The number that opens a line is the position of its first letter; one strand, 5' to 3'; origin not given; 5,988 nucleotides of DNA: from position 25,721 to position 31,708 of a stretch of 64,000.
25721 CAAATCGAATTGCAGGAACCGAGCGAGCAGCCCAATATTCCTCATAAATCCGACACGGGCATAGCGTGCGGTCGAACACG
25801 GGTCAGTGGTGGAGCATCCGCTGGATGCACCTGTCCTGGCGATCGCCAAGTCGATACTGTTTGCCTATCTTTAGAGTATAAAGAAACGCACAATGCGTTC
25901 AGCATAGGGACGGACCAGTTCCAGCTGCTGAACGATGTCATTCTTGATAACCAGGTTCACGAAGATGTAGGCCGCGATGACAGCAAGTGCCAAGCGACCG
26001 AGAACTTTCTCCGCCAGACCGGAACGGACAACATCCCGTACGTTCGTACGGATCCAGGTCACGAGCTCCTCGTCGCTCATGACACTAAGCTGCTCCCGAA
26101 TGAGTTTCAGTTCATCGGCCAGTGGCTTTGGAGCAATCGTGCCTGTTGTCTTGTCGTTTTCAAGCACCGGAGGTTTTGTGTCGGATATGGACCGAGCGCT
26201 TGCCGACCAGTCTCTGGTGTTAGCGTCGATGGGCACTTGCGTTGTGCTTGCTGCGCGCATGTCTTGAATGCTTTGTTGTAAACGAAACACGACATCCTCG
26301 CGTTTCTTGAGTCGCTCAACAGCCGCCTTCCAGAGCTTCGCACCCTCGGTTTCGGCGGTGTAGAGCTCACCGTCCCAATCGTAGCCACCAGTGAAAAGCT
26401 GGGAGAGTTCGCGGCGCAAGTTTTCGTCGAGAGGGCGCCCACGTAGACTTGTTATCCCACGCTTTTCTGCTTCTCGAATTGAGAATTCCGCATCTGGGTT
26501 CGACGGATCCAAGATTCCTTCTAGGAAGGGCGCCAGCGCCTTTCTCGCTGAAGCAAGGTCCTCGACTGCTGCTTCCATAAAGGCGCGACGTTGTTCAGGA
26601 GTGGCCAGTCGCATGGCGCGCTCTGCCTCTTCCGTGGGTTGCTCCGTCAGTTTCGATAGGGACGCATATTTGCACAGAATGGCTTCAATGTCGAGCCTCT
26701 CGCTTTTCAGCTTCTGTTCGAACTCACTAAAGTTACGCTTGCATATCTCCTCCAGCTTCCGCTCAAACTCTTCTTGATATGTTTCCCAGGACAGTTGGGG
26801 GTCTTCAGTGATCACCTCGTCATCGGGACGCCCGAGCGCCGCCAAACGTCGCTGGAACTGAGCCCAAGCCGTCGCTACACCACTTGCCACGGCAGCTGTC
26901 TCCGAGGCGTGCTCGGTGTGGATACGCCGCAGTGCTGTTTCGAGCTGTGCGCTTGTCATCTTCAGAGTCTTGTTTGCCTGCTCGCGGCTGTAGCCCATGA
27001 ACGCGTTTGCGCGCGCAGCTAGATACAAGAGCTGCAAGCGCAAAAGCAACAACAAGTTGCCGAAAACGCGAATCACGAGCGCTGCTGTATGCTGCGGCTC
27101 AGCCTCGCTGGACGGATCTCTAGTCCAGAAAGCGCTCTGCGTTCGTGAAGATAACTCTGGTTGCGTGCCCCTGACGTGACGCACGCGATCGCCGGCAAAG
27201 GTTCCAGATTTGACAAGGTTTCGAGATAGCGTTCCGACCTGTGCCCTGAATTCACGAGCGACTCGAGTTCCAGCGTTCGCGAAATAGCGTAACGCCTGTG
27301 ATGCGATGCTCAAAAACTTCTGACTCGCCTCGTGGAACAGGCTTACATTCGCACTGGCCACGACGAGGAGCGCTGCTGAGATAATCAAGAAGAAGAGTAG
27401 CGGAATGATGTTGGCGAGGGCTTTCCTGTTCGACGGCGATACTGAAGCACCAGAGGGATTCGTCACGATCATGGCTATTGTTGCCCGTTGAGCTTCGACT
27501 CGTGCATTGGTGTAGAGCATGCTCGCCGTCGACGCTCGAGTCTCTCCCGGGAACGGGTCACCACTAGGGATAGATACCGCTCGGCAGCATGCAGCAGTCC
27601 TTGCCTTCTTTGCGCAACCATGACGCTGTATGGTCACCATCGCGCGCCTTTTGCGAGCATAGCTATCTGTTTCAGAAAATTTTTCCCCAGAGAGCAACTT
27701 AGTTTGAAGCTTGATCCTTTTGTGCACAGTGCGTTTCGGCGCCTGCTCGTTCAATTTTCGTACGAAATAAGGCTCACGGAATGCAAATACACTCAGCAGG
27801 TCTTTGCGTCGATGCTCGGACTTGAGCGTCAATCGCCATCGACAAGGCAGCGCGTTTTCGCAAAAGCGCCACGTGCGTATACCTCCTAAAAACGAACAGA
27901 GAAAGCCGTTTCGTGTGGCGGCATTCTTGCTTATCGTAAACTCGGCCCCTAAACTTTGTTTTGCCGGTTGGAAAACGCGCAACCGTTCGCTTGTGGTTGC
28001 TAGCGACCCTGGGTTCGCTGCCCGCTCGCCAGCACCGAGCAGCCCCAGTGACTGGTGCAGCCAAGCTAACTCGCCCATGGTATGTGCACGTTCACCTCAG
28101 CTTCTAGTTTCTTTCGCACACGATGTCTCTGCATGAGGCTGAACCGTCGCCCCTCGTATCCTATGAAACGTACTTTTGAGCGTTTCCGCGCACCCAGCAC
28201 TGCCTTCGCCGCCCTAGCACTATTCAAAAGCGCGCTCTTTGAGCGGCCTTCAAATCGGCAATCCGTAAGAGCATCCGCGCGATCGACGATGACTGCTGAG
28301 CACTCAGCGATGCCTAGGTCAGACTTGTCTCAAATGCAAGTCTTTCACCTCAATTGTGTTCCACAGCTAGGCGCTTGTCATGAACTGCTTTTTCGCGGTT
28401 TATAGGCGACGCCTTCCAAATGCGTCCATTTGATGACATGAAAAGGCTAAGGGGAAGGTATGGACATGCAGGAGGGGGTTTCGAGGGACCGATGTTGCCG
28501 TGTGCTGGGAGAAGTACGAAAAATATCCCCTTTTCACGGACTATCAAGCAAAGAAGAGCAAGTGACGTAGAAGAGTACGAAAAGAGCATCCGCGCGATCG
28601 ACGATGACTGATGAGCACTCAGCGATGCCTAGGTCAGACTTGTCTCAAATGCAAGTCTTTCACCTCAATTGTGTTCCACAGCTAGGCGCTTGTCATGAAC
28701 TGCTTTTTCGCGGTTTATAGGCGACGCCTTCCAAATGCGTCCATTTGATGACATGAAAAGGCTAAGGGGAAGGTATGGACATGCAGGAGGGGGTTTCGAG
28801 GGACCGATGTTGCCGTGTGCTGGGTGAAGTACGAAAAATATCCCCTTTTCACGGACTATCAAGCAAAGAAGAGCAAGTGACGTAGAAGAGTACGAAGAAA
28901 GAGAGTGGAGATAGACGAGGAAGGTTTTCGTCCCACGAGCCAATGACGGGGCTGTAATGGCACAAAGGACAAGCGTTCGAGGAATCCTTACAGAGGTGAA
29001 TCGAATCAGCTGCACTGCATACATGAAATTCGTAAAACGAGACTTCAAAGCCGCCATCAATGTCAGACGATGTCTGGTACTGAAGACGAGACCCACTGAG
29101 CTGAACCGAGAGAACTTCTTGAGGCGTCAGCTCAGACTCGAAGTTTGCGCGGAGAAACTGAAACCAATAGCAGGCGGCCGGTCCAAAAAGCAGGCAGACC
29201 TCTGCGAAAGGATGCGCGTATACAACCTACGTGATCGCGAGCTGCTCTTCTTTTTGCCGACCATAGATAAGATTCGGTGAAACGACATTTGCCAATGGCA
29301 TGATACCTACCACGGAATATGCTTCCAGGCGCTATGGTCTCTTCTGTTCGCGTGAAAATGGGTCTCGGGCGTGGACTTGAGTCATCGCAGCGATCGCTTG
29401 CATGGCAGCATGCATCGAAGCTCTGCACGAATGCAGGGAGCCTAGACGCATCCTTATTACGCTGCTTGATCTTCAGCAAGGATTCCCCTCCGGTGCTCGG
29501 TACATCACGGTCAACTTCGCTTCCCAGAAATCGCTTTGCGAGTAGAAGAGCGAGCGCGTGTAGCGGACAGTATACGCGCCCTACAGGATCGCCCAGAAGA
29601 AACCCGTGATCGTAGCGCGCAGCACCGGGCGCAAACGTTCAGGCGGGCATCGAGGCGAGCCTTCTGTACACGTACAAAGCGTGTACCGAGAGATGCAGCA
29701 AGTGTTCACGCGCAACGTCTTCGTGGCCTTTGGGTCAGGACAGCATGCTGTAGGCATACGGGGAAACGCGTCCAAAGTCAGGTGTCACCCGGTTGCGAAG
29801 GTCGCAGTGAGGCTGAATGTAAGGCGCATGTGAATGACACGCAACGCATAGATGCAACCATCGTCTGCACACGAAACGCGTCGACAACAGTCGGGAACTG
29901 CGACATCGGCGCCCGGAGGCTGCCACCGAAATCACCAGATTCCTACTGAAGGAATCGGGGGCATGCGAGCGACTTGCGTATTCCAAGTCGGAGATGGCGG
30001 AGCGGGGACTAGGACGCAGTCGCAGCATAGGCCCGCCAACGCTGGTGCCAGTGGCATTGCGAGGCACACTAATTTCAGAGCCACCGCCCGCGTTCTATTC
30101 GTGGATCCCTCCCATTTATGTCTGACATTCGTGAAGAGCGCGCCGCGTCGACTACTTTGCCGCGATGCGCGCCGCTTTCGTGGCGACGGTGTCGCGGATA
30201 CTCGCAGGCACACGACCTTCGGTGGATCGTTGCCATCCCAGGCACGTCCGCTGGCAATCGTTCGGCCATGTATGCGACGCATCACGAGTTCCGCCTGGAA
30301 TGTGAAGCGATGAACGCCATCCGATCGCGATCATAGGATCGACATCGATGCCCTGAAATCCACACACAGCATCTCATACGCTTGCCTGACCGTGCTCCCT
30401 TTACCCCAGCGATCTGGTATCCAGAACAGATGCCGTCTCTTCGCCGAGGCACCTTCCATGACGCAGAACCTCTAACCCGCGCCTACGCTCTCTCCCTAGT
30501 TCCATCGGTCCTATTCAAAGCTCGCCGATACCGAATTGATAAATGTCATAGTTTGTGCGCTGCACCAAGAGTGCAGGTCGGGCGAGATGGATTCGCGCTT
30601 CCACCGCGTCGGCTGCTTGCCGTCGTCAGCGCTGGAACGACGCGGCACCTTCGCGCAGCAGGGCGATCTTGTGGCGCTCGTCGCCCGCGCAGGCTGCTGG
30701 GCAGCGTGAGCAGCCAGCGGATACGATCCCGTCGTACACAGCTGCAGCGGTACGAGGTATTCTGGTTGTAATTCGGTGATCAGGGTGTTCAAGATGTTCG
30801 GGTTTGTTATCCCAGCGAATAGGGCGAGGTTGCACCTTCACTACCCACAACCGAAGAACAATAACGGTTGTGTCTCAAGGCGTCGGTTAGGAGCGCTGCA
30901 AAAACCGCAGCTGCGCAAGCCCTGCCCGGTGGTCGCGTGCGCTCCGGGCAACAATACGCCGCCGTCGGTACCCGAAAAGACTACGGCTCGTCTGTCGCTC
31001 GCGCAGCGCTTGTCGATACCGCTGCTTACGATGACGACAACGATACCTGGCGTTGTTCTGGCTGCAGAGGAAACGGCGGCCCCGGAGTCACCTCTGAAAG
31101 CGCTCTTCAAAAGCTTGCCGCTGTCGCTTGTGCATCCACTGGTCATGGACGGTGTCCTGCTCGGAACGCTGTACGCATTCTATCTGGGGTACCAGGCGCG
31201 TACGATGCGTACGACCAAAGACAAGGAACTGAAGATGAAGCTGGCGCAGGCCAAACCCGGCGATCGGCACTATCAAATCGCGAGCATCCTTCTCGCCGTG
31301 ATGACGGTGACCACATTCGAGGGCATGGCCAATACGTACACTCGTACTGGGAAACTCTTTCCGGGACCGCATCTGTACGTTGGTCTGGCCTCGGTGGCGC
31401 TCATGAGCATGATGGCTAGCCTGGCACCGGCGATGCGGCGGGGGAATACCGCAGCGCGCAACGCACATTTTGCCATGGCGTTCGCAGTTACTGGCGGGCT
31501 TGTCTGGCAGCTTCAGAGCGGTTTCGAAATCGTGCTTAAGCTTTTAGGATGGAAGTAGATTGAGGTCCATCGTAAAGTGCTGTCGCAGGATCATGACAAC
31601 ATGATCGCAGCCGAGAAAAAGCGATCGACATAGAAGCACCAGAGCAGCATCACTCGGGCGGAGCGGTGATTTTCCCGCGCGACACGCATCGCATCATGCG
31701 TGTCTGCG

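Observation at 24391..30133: Second inverted-repeat cassette: 0.86-kb arms enclosing a 4-kb core with one coiled-coil membrane protein gene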

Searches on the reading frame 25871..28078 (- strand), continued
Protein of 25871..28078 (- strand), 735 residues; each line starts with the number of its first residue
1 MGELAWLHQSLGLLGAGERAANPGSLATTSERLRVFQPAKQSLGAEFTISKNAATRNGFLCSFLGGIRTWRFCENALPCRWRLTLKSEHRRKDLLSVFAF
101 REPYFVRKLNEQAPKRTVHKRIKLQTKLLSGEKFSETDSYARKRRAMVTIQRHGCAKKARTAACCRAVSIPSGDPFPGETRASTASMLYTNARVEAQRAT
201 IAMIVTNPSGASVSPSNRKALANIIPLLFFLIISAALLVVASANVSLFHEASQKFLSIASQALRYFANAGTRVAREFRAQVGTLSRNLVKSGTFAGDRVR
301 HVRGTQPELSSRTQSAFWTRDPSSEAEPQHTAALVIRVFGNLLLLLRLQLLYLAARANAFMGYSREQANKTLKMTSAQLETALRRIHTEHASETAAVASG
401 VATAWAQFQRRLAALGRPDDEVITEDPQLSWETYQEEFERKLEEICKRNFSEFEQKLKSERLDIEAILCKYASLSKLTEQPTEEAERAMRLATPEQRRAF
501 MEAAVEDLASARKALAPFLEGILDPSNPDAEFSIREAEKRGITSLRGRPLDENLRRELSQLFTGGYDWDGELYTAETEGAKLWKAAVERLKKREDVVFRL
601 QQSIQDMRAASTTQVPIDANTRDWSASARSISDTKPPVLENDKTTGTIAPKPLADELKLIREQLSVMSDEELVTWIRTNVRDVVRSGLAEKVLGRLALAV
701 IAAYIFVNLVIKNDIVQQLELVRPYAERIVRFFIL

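Call 68: predict_structure(alignment_id=A2)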
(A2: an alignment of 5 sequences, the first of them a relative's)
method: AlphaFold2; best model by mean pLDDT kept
length: 735 residues; sequences in the alignment: 5
mean_pLDDT: 41.7   pTM: 0.18
mean pLDDT of the five models: 41.7, 40.2, 38.2, 37.9, 36.5
residues with pLDDT >= 90: 0; 70-90: 1; 50-70: 229; < 50: 505
segments of 3 or more residues with pLDDT < 50: 1-227, 235-238, 240-242, 244-252, 282-335, 416-429, 460-481, 515-524, 540-580, 609-658, 666-673, 679-685, 687-690, 709-719, 721-723, 728-735
pLDDT, mean of each block of 10 residues (from residue 1): 31 30 25 22 26 33 27 26 26 24 27 25 21 24 26 23 25 26 29 38 29 35 47 51 44 50 52 54 48 36 30 28 35 50 60 56 55 63 58 57 63 47 41 58 57 50 46 43 58 67 59 47 48 50 35 43 38 42 54 60 53 36 28 31 30 45 46 49 47 54 54 42 49 43
secondary structure, 60 per line:
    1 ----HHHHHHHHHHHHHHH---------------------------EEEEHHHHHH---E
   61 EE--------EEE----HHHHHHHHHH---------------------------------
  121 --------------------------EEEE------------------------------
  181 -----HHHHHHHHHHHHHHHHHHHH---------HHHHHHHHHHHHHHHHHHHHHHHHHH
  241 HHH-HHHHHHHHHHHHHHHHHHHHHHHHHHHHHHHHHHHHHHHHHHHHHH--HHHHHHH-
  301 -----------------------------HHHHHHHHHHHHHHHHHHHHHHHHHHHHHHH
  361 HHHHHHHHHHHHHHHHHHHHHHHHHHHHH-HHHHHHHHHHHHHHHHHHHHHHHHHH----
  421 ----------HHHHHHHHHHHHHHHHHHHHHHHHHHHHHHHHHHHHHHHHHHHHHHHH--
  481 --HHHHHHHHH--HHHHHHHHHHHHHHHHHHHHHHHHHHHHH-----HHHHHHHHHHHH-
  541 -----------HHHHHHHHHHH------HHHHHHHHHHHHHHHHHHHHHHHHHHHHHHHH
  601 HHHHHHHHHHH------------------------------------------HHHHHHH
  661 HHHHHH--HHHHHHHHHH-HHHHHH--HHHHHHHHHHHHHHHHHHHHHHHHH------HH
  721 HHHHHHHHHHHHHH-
elements in order (helices of 4 or more, strands of 3 or more residues): H5-19 E47-50 H51-56 E60-62 E71-73 H78-87 E147-150 H186-205 H215-243 H245-290 H293-299 H330-389 H391-416 H431-478 H483-491 H494-522 H528-539 H552-562 H569-611 H654-666 H669-678 H680-685 H688-712 H719-734

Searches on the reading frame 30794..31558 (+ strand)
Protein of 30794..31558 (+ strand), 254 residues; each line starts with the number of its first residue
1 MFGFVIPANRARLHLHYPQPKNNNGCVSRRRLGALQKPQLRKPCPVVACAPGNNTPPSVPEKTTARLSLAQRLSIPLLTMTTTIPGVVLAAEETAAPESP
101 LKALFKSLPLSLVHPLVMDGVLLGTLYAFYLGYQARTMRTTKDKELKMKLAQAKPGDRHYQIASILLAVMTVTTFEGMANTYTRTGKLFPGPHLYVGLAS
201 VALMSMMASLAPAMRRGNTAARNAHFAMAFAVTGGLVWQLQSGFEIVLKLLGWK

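Call 19: list_cluster_members(proteins=[window:30794-31558:+, window:7129-7827:+, window:24304-24672:-, window:29852-30313:+, window:22836-23468:-, window:21877-22497:-, window:8615-9607:+, window:32548-34506:-, window:19460-20962:+, window:24915-25205:-])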
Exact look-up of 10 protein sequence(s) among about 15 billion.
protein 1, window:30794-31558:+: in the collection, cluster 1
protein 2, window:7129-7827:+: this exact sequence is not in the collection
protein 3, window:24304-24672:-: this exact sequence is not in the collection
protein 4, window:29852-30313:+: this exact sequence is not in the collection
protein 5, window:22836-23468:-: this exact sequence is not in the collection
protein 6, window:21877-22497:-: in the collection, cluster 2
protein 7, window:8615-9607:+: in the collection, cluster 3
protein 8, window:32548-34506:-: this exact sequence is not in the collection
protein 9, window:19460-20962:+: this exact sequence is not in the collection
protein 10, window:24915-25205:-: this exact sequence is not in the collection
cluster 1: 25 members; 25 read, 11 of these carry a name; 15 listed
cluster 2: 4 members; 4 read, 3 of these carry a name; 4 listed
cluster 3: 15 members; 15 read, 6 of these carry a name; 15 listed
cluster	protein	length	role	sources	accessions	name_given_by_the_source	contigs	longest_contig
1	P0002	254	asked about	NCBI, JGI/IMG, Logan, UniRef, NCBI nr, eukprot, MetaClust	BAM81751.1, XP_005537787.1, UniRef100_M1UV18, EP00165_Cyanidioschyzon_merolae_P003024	hypothetical protein, conserved [Cyanidioschyzon merolae strain 10D] | DUF4079 domain-containing protein n=1 Tax=Cyanidioschyzon merolae (strain NIES-3377 / ... | XP_005537787.1 hypothetical protein, conserved [Cyanidioschyzon merolae strain 10D]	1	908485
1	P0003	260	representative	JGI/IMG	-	-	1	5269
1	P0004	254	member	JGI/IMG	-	hypothetical protein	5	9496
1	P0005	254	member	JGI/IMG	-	hypothetical protein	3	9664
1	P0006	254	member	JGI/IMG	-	hypothetical protein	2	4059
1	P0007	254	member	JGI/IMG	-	hypothetical protein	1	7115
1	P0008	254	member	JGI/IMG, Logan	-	hypothetical protein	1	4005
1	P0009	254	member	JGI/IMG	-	hypothetical protein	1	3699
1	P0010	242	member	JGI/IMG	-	hypothetical protein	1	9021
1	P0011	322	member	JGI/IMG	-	hypothetical protein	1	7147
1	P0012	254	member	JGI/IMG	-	hypothetical protein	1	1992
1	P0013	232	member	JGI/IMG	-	hypothetical protein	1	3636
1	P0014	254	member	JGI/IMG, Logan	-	-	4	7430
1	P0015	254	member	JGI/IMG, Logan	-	-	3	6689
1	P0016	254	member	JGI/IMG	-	-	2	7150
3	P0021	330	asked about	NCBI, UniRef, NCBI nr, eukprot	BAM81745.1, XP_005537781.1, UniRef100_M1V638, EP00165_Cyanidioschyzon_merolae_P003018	similar to C-methyltransferase [Cyanidioschyzon merolae strain 10D] | Similar to C-methyltransferase n=1 Tax=Cyanidioschyzon merolae (strain NIES-3377 / 10D) ... | XP_005537781.1 similar to C-methyltransferase [Cyanidioschyzon merolae strain 10D]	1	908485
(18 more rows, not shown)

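Call 22: find_encoding_contigs(protein=window:30794-31558:+, flank=10000, max_places=10)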
Protein window:30794-31558:+ (254 aa): 3 contigs read that carry it; 3 places shown.
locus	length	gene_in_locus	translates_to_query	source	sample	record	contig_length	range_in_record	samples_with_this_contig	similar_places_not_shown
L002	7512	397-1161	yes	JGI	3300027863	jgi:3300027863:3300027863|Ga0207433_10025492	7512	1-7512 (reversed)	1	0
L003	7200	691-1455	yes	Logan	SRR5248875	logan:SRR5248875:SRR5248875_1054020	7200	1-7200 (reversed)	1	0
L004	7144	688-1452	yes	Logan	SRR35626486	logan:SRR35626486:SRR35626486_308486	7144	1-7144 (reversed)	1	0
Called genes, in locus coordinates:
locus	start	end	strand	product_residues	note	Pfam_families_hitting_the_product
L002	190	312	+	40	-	-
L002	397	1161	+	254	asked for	PF13301:DUF4079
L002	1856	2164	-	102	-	-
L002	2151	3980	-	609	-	PF00282:Pyridoxal_deC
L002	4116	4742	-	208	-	-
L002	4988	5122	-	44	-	-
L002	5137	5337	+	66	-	-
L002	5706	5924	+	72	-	-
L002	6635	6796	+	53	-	-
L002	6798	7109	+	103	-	-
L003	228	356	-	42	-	-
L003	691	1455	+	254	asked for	PF13301:DUF4079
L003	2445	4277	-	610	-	PF00282:Pyridoxal_deC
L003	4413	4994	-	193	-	-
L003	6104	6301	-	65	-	-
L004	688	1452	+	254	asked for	PF13301:DUF4079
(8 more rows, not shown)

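Call 55: find_encoding_contigs(protein=P0005, flank=10000, max_places=10)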
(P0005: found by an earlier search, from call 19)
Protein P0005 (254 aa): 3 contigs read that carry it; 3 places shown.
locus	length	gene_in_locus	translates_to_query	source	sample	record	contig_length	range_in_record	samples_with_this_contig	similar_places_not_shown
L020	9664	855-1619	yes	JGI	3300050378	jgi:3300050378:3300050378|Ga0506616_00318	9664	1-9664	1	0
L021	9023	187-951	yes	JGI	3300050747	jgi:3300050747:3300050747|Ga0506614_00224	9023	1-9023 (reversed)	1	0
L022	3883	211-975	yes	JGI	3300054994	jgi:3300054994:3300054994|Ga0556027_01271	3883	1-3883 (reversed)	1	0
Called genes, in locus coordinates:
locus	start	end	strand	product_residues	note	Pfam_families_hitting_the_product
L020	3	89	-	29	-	?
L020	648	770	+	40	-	-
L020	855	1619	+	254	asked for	PF13301:DUF4079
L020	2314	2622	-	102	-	-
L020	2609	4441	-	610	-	PF00282:Pyridoxal_deC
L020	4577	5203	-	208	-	-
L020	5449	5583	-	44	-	-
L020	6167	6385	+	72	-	-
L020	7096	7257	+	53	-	-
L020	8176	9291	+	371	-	PF00106:adh_short, PF08659:KR (weak), PF13561:adh_short_C2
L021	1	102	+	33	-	?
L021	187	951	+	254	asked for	PF13301:DUF4079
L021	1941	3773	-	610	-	PF00282:Pyridoxal_deC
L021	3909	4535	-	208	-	-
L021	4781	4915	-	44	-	-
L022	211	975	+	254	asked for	PF13301:DUF4079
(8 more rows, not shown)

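Call 56: find_encoding_contigs(protein=P0004, flank=10000, max_places=10)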
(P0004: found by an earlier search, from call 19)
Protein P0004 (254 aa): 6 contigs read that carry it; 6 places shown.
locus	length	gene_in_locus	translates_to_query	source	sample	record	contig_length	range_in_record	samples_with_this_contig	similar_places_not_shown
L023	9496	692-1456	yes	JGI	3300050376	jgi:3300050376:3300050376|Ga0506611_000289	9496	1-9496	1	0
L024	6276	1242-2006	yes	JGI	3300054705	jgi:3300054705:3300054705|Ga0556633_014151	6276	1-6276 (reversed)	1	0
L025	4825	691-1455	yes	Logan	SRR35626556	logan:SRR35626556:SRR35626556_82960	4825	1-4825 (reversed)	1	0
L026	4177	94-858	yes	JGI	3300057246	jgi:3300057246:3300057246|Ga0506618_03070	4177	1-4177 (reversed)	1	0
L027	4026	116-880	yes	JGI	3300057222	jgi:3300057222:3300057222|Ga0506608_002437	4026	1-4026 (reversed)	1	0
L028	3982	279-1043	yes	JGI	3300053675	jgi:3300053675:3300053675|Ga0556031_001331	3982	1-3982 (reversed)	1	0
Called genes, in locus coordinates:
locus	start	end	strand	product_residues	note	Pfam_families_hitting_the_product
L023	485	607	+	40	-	-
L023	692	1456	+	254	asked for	PF13301:DUF4079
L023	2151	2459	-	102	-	-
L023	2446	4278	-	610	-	PF00282:Pyridoxal_deC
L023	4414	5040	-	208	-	-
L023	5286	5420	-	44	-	-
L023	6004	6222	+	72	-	-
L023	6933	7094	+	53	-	-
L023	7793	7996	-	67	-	-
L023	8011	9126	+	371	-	PF00106:adh_short, PF08659:KR (weak), PF13561:adh_short_C2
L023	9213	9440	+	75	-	-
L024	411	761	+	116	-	-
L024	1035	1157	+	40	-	-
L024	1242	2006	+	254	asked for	PF13301:DUF4079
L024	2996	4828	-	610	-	PF00282:Pyridoxal_deC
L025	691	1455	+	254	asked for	PF13301:DUF4079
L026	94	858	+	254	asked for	PF13301:DUF4079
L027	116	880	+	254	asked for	PF13301:DUF4079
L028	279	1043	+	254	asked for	PF13301:DUF4079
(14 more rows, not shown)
